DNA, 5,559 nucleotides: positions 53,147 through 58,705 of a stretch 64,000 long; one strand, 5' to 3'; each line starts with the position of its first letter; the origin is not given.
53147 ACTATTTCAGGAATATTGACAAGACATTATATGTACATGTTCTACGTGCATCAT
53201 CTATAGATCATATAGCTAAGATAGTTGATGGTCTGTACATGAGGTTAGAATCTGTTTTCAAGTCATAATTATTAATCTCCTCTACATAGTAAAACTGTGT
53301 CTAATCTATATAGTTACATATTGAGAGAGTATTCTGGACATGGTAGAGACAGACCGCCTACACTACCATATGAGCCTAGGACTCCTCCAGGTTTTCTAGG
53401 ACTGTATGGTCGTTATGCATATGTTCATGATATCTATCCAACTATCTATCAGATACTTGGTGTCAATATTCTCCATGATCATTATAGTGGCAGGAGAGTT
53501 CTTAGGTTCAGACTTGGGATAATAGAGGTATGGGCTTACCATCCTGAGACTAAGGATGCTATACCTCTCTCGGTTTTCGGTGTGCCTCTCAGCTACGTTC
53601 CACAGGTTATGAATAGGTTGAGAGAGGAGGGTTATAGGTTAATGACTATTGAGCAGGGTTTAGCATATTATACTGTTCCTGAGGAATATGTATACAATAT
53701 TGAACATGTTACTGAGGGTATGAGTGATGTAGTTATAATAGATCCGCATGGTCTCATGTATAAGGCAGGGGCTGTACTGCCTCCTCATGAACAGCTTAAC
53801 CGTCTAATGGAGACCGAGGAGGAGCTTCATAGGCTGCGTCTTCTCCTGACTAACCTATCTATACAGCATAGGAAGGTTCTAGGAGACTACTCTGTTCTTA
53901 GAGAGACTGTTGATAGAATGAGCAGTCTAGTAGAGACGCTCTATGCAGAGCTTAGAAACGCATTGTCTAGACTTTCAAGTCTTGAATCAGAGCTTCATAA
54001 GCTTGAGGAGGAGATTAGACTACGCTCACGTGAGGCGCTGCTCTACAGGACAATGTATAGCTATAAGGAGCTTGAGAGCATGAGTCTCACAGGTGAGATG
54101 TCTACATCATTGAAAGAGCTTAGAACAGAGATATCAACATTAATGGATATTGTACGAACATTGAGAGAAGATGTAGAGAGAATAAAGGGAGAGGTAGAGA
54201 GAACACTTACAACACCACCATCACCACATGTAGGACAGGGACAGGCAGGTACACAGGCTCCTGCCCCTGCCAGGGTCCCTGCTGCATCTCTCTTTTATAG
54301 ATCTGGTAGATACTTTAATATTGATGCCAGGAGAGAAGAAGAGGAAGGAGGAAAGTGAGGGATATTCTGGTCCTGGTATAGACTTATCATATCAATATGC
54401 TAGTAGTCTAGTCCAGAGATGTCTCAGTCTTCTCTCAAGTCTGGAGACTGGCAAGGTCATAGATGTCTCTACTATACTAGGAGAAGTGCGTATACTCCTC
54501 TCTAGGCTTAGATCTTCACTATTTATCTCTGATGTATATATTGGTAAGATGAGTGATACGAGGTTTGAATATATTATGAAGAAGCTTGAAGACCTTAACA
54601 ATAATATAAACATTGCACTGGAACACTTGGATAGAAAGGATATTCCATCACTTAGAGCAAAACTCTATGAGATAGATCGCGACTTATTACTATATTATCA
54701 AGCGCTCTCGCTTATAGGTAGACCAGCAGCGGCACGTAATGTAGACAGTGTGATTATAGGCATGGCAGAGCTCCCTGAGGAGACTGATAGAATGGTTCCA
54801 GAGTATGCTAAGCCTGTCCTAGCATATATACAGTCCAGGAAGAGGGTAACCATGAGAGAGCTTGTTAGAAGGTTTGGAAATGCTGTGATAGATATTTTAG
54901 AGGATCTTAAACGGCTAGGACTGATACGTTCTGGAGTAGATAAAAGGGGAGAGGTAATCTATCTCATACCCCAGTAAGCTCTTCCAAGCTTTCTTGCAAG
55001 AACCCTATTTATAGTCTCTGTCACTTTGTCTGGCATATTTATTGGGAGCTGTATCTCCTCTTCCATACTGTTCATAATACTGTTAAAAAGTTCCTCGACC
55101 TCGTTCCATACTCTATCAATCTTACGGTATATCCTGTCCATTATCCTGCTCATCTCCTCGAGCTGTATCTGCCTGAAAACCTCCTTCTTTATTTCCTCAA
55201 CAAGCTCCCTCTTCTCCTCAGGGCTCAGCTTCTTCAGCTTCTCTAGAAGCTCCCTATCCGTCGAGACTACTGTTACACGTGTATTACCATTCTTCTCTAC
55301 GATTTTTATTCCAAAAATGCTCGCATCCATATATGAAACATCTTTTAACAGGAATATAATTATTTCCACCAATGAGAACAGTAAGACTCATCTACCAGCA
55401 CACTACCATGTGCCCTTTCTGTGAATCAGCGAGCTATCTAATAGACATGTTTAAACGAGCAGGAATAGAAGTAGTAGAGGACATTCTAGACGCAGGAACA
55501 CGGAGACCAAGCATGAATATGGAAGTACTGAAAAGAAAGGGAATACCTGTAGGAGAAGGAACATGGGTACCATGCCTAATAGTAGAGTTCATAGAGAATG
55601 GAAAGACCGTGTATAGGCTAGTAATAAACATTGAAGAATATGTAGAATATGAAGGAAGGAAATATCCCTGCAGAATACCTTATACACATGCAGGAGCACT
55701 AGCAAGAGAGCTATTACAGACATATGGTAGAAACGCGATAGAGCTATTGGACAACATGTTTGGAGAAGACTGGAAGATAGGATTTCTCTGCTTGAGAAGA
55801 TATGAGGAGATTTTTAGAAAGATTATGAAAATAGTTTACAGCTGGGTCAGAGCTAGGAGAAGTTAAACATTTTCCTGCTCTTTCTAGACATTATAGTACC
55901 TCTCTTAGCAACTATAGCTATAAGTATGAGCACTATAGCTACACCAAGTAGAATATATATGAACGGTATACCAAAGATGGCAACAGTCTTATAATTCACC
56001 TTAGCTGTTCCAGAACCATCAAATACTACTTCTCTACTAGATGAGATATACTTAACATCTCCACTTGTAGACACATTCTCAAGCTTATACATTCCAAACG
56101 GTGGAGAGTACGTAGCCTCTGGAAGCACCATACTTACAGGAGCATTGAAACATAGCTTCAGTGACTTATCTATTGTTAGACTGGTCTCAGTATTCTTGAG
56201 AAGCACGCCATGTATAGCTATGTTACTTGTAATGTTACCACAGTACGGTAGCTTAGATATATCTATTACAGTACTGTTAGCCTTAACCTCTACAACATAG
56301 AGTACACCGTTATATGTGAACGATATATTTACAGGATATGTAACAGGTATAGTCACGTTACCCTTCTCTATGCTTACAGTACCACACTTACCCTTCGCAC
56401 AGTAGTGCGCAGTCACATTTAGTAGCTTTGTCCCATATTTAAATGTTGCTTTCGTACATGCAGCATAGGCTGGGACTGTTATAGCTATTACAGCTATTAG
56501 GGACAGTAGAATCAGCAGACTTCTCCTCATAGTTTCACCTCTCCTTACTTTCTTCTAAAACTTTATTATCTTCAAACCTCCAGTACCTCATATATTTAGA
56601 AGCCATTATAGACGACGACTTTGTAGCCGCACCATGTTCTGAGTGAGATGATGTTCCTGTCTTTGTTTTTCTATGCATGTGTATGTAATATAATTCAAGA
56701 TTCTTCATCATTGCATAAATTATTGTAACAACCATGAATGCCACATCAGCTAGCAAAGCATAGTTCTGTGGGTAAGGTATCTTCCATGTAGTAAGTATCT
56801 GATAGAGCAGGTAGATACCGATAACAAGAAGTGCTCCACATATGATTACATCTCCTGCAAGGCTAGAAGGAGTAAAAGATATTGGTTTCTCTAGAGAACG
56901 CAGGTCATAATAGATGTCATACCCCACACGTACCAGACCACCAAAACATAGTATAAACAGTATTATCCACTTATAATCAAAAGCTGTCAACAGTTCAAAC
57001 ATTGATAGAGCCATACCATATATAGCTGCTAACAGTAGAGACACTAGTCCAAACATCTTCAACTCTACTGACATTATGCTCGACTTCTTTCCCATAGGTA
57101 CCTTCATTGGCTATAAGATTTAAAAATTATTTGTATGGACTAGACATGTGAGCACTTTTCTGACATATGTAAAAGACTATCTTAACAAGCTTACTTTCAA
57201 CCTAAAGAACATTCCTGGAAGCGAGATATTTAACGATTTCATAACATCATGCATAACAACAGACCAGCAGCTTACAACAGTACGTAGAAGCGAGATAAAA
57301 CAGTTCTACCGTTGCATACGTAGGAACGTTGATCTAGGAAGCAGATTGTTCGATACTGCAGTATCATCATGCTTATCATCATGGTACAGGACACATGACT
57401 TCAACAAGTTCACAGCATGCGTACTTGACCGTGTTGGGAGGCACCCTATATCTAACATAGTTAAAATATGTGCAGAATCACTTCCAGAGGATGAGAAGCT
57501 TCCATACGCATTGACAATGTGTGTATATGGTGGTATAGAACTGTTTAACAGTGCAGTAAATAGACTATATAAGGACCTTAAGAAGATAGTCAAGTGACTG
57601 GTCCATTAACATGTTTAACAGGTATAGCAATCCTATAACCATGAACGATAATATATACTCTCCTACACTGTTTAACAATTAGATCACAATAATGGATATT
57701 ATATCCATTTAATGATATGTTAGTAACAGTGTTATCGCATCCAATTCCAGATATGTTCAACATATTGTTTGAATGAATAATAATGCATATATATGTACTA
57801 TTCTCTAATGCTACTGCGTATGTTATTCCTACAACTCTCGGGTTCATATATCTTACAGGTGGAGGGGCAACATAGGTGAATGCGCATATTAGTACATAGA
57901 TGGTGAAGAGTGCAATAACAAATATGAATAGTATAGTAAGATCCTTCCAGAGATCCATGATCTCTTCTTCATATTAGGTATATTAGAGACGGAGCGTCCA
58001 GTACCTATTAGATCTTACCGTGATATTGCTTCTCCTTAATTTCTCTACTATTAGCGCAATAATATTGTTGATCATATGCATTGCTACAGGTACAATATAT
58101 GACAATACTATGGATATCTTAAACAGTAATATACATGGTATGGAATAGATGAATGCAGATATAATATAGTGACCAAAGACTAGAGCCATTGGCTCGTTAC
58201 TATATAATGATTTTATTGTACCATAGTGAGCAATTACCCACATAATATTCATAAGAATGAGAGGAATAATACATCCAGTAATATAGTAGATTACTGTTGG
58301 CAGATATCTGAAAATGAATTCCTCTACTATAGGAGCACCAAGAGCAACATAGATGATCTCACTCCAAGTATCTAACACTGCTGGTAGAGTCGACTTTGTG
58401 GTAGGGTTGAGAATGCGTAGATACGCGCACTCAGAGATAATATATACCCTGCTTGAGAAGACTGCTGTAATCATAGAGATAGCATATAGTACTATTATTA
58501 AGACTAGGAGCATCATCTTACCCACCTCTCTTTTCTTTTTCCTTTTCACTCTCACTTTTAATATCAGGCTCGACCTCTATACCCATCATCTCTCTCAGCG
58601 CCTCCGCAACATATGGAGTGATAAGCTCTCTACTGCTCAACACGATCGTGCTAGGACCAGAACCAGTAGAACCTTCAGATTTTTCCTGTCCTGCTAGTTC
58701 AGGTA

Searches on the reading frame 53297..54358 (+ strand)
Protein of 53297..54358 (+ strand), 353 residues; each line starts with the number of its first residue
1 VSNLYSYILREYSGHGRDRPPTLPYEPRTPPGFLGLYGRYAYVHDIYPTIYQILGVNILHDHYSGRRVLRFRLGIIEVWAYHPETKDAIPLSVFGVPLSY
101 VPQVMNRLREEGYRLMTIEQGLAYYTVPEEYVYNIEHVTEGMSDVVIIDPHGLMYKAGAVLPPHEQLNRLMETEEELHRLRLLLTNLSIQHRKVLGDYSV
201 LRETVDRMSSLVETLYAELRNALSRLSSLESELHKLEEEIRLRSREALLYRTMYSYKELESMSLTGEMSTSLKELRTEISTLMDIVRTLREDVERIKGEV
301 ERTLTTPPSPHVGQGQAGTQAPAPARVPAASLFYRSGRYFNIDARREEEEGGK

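Call 45: search_protein_families(library=pfam, proteins=[window:53297-54358:+], max_evalue=0.01)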
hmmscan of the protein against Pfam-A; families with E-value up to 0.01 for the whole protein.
window:53297-54358:+ (353 aa): 1 family
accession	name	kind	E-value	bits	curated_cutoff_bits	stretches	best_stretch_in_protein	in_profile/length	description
PF00804.31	Syntaxin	-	0.0014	18.9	26.7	0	172-252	13-90/157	Syntaxin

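Call 84: search_protein_families(library=phrogs, proteins=[window:53297-54358:+], max_evalue=0.01)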
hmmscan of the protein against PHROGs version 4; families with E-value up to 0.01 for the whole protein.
window:53297-54358:+ (353 aa): 0 families

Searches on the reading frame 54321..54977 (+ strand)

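Call 92: search_protein_families(library=pfam, proteins=[window:54321-54977:+], max_evalue=0.01)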
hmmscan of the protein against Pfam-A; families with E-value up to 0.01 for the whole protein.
window:54321-54977:+ (218 aa): 1 family
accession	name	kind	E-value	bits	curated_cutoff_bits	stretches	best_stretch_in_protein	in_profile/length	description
PF09756.15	DDRGK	-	0.00033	20.8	27.8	1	163-216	101-157/188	DDRGK domain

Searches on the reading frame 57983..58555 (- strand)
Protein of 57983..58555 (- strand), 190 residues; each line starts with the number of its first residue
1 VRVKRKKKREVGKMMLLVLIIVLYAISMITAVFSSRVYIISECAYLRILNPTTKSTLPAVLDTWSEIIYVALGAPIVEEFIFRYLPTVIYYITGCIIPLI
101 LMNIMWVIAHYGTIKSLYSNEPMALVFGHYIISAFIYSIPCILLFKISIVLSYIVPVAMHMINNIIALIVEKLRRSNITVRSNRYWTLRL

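Call 92: search_protein_families(library=pfam, proteins=[window:57983-58555:-], max_evalue=0.01)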
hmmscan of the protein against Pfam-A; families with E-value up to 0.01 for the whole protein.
window:57983-58555:- (190 aa): 1 family
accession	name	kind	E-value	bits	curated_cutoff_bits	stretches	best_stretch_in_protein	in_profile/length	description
PF02517.21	Rce1-like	-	0.00011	22.8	22.4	1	63-166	4-93/93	Type II CAAX prenyl endopeptidase Rce1-like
